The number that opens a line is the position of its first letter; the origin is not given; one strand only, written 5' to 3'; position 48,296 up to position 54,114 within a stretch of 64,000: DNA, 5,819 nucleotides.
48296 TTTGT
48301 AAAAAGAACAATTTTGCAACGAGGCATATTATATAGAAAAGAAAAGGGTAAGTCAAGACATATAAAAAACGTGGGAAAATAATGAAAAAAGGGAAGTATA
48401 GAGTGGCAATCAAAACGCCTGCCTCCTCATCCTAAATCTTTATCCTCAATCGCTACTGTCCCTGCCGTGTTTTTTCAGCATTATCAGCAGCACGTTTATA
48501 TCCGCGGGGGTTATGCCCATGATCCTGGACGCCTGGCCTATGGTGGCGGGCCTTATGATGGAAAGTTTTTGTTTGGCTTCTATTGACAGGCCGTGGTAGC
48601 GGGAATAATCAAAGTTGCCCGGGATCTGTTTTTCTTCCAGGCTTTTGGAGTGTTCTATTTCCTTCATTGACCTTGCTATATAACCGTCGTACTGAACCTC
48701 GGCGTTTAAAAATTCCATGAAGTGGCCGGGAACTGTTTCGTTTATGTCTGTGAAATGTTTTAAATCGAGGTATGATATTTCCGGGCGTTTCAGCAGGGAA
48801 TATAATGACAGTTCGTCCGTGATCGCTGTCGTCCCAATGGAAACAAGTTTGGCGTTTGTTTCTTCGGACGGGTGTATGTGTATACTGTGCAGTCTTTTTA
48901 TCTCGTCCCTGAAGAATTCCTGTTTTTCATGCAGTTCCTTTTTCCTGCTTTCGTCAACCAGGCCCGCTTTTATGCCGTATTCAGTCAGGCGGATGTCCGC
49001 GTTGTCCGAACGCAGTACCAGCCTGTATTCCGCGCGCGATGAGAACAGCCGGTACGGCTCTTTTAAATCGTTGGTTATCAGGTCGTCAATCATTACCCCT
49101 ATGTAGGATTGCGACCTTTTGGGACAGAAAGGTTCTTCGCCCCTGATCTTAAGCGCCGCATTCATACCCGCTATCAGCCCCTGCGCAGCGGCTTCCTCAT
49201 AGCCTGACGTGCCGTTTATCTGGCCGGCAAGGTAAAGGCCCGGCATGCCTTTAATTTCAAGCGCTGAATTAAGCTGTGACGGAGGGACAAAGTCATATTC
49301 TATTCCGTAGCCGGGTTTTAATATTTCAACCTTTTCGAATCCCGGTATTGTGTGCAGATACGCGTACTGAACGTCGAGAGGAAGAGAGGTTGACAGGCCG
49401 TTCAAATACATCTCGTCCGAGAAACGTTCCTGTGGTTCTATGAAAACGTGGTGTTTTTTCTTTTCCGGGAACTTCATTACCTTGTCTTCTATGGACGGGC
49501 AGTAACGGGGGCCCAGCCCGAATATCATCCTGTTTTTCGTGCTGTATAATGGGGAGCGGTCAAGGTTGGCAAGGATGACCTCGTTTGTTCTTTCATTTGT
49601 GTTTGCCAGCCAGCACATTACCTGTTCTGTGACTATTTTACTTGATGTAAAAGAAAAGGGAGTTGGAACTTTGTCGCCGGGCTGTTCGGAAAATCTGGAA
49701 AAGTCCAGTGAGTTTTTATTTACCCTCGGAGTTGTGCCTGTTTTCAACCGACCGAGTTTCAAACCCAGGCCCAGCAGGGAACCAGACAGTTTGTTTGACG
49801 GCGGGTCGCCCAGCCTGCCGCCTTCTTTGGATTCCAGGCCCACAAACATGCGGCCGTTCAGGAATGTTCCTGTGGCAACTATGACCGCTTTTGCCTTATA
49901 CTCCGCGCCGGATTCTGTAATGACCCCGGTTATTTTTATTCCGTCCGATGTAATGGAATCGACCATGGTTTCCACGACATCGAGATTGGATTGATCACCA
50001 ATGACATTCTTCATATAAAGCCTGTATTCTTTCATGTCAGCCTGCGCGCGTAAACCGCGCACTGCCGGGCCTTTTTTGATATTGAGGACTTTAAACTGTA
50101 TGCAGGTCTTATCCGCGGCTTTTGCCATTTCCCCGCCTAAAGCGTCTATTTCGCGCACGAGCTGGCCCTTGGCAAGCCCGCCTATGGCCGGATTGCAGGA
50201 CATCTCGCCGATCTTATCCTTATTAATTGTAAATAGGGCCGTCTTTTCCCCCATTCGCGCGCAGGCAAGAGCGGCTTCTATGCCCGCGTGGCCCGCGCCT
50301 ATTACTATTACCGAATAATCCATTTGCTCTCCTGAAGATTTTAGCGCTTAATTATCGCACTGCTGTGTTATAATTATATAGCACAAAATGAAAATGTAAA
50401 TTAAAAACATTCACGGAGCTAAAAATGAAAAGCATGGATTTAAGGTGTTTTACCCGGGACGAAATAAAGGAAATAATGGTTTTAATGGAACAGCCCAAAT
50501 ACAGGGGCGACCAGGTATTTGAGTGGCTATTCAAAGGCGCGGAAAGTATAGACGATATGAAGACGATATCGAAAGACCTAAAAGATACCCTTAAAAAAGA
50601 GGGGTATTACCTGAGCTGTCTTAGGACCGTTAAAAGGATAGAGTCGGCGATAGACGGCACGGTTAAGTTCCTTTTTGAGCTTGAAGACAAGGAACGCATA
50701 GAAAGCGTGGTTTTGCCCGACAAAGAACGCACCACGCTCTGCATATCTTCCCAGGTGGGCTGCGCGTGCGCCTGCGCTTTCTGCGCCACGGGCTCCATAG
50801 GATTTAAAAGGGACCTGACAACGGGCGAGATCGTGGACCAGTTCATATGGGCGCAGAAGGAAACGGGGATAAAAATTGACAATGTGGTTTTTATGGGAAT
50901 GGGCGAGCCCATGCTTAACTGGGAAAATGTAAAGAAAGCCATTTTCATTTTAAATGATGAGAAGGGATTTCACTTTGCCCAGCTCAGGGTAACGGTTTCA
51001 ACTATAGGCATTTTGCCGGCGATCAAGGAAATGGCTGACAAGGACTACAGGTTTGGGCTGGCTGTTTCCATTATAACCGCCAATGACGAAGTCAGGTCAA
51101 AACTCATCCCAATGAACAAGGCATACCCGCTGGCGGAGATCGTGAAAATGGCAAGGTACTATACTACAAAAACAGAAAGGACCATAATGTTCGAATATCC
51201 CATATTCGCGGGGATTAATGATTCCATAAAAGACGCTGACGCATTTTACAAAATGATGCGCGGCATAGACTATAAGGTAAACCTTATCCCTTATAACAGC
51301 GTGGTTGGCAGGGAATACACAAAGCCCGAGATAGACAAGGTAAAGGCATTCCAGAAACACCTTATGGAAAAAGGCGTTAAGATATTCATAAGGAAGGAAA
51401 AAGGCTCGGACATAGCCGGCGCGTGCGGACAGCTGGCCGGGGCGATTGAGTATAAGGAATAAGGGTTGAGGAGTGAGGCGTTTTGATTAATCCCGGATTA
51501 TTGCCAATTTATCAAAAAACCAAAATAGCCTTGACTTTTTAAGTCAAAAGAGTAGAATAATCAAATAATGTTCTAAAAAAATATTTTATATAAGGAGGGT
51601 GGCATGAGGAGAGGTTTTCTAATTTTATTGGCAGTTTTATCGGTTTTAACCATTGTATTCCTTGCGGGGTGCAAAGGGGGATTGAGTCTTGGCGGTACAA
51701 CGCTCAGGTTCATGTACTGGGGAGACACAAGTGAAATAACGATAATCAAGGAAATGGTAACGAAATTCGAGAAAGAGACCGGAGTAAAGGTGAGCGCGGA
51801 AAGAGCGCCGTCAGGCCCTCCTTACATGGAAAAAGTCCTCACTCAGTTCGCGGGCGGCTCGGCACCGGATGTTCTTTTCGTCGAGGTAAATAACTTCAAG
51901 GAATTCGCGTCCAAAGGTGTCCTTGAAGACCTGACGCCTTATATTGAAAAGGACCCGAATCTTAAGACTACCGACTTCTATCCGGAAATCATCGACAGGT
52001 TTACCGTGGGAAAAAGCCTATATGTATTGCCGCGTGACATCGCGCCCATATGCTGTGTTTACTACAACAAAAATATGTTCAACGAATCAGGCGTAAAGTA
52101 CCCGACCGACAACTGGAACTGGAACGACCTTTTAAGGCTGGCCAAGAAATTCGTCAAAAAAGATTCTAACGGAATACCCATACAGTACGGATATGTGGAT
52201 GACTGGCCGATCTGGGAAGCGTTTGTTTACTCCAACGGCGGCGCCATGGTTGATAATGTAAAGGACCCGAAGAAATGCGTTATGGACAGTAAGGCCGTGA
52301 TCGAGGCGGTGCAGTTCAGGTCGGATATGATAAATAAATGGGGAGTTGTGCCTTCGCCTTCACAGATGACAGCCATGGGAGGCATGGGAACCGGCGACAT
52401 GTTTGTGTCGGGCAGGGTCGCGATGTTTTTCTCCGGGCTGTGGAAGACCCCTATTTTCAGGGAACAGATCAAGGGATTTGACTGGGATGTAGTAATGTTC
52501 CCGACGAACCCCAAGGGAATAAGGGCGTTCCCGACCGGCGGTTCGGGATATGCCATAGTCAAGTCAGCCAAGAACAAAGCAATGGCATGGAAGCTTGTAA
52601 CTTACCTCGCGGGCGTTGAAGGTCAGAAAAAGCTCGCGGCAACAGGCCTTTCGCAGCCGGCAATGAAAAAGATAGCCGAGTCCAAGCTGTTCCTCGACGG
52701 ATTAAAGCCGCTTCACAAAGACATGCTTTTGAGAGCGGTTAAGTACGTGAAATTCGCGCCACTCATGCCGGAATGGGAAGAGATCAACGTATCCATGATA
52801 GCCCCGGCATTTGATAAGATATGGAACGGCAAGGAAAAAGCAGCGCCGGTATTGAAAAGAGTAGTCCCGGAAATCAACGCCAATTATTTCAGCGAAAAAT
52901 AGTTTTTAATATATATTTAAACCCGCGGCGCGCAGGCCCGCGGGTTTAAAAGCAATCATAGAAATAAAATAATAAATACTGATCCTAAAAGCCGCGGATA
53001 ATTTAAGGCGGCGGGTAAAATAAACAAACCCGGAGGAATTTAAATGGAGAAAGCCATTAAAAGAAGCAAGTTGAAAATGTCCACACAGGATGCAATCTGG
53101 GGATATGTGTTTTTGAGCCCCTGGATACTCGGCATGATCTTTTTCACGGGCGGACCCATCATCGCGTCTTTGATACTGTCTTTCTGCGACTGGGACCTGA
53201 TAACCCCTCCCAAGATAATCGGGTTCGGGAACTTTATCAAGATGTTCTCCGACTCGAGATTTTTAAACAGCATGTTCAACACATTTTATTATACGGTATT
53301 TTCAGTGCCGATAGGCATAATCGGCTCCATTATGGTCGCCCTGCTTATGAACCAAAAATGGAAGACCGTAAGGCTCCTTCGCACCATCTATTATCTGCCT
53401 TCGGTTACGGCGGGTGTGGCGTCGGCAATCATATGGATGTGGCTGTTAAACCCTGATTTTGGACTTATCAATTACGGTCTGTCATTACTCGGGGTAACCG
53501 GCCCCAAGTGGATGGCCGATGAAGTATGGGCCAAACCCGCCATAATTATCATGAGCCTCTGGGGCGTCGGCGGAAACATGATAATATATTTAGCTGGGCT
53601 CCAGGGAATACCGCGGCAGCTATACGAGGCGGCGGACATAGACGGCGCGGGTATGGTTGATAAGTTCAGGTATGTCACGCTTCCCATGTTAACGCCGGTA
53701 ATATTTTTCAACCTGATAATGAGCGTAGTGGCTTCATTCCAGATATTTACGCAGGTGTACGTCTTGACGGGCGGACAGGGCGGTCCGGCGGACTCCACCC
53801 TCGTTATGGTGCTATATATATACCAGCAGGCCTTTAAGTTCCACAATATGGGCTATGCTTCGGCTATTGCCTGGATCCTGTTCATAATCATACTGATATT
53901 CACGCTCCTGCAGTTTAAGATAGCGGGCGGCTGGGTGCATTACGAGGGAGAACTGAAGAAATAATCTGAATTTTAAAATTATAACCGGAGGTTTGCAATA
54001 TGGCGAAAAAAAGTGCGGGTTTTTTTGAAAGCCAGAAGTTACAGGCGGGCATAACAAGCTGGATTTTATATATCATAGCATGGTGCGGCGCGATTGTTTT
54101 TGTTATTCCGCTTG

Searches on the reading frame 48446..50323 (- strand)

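Call 8: search_protein_families(library=pfam, proteins=[window:48446-50323:-], max_evalue=0.001)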
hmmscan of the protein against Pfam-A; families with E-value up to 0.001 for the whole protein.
window:48446-50323:- (625 aa): 8 families
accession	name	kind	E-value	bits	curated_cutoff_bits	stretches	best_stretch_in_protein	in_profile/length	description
PF01134.28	GIDA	-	5.9e-158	526.5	22.1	1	5-397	2-391/391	Glucose inhibited division protein A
PF13932.14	SAM_GIDA_C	-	3.1e-24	85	27.1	1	559-613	3-57/57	tRNA modifying enzyme MnmG/GidA C-terminal helical bundle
PF21680.2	GIDA_C_1st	-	6.2e-17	62.6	24.7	1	459-552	2-95/96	tRNA modifying enzyme MnmG/GidA C-terminal helical domain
PF13738.12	Pyr_redox_3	-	2.5e-08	34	30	1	80-156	63-137/305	Pyridine nucleotide-disulphide oxidoreductase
PF12831.13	FAD_oxidored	-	5e-08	33.1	27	1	5-152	2-145/416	FAD dependent oxidoreductase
PF07992.20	Pyr_redox_2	-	4.6e-07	30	26.1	1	3-36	1-34/291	Pyridine nucleotide-disulphide oxidoreductase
PF00890.30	FAD_binding_2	-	3.9e-06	26.8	20.4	1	5-32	2-29/414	FAD binding domain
PF03486.20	HI0933_like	-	9.8e-05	22.3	50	0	4-35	2-33/244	HI0933-like protein Rossmann domain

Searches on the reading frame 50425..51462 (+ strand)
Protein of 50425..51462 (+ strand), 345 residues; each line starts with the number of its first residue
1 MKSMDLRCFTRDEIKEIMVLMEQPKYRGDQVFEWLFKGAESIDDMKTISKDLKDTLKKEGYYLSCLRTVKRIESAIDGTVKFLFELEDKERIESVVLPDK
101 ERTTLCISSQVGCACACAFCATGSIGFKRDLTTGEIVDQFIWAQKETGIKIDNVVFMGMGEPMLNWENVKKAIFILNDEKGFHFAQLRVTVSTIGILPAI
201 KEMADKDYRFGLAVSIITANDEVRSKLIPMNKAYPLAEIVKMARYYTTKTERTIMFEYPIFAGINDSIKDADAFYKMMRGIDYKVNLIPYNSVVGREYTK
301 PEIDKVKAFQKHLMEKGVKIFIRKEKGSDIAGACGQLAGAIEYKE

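Call 8: search_protein_families(library=pfam, proteins=[window:50425-51462:+], max_evalue=0.001)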
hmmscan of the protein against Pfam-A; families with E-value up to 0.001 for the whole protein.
window:50425-51462:+ (345 aa): 2 families
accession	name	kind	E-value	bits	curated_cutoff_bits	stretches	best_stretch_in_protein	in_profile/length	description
PF04055.27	Radical_SAM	-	7.7e-14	52.6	29.5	1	108-267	2-157/166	Radical SAM superfamily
PF21016.3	RlmN_N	-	7.3e-08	32.5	24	1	5-58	2-56/60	Ribosomal RNA large subunit methyltransferase N-terminal domain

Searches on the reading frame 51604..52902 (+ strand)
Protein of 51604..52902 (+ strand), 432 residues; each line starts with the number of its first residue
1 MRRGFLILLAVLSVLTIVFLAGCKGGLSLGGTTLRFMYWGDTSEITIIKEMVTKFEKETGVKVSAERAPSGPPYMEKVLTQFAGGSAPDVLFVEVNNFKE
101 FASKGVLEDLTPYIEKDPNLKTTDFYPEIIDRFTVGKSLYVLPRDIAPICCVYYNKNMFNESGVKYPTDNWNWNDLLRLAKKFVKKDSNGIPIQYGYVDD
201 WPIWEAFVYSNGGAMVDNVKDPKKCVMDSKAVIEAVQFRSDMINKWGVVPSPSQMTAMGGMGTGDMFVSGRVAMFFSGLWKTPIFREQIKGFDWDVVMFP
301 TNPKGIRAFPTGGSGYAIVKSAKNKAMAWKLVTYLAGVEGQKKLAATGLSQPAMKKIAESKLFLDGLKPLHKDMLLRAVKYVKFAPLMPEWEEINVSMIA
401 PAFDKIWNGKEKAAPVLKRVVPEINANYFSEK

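Call 8: search_protein_families(library=pfam, proteins=[window:51604-52902:+], max_evalue=0.001)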
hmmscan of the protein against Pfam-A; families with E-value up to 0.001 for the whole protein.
window:51604-52902:+ (432 aa): 3 families
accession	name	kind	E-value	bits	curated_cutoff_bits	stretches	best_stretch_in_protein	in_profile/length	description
PF01547.30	SBP_bac_1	-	6.7e-45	154.8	26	1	44-342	6-307/307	Bacterial extracellular solute-binding protein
PF13416.11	SBP_bac_8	-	4.1e-34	119.1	27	1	50-361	1-269/279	Bacterial extracellular solute-binding protein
PF13531.11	SBP_bac_11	-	3.3e-07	30.8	25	0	47-112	12-75/227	Bacterial extracellular solute-binding protein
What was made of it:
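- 51604..55235 (+): CUT1 sugar importer without its own ATPase: SBP 51604..52902 and permeases 53044..53964 and 54000..55235. It is the candidate client of the orphan ATPase. The next genes are Opp-type permeases with their own two OppD/F-type ATPases (call 8).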

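Call 50: search_protein_families(library=ncbifam, proteins=[window:51604-52902:+], max_evalue=0.001)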
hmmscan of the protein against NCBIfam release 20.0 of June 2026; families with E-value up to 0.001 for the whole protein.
window:51604-52902:+ (432 aa): 4 families
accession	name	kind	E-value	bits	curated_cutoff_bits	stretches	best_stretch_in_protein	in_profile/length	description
NF053763.1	ABCarbgalBndGanS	equivalog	1.8e-18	66.5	700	1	35-426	40-413/420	galactooligosaccharide ABC transporter substrate-binding protein GanS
NF007011.0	PRK09474.1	equivalog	5.4e-15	55.1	291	1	46-345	44-320/396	maltose/maltodextrin ABC transporter substrate-binding protein MalE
TIGR03850.1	bind_CPR_0540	equivalog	1.4e-08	33.8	299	1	10-354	7-364/437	carbohydrate ABC transporter substrate-binding protein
NF008211.0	PRK10974.1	equivalog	0.00072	18.2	411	1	79-204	75-197/439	sn-glycerol-3-phosphate ABC transporter substrate-binding protein UgpB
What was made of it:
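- On Multitask (shared) CUT1 ATPase, MsmX/MsmK/MsiK type: The operon 51604..55235 has an SBP and two TMDs but no NBD (calls 8, 50).
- Checked: An SBP plus two CUT1 permeases without an ATPase lie at 51604..55235 (calls 8, 50).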

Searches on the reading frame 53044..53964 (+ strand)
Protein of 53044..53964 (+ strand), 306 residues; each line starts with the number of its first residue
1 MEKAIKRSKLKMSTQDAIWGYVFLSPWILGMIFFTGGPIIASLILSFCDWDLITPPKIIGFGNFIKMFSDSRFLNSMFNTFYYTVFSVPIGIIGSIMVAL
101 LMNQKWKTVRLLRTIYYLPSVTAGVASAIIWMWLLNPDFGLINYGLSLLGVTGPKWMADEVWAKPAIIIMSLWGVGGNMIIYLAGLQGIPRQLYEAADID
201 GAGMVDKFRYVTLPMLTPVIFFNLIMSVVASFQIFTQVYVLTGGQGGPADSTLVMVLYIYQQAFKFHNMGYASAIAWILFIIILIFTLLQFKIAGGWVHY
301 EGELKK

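Call 8: search_protein_families(library=pfam, proteins=[window:53044-53964:+], max_evalue=0.001)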
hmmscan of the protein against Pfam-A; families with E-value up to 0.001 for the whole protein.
window:53044-53964:+ (306 aa): 1 family
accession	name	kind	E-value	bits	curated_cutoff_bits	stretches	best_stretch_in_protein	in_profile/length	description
PF00528.27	BPD_transp_1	-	1e-14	55.2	26.4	1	91-290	1-175/184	Binding-protein-dependent transport system inner membrane component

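Call 50: search_protein_families(library=ncbifam, proteins=[window:53044-53964:+], max_evalue=0.001)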
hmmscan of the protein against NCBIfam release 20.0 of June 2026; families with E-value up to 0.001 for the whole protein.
window:53044-53964:+ (306 aa): 13 families
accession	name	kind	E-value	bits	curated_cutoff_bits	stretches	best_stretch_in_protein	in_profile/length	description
NF007852.0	PRK10561.1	equivalog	4.5e-37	128.5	335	1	20-300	14-294/295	sn-glycerol-3-phosphate ABC transporter permease UgpA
NF040931.1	ABC_arch_GlcT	equivalog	1.3e-28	100.4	360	1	40-290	17-271/278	glucose ABC transporter permease GlcT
NF008232.0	PRK10999.1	equivalog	2.9e-27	95.6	392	1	59-293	265-514/520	maltose ABC transporter permease MalF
TIGR03262.1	PhnU2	equivalog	1.8e-09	36.8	593.25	1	28-286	11-249/546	putative 2-aminoethylphosphonate ABC transporter permease subunit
TIGR01581.1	Mo_ABC_porter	hypoth_equivalog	2e-07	30.7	210.3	1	62-284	8-220/225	ABC transporter permease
TIGR02140.1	permease_CysW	equivalog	6.2e-07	29.2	329.1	1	60-290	32-256/261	sulfate ABC transporter permease subunit CysW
TIGR00969.1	3a0106s02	subfamily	2.4e-06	27.2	240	1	60-290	46-270/272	sulfate ABC transporter permease subunit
TIGR02141.1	modB_ABC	equivalog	8.4e-06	25.6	182.6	1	185-288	102-198/208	molybdate ABC transporter permease subunit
NF043074.1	MMSYN1_0196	equivalog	0.00013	21.4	350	1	16-294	8-262/277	spermidine/putrescine ABC transporter permease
NF008231.0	PRK10998.1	equivalog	0.00018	21.2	261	1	165-293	160-285/296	maltose ABC transporter permease MalG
NF040932.1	ABC_arch_GlcU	equivalog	0.00021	21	340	1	186-286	156-255/272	glucose ABC transporter permease GlcU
NF008208.0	PRK10971.1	equivalog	0.00032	20.3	415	1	185-286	162-259/277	sulfate/thiosulfate ABC transporter permease CysT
TIGR02139.1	permease_CysT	equivalog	0.00072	19.2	246.1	0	44-288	19-253/265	sulfate ABC transporter permease subunit CysT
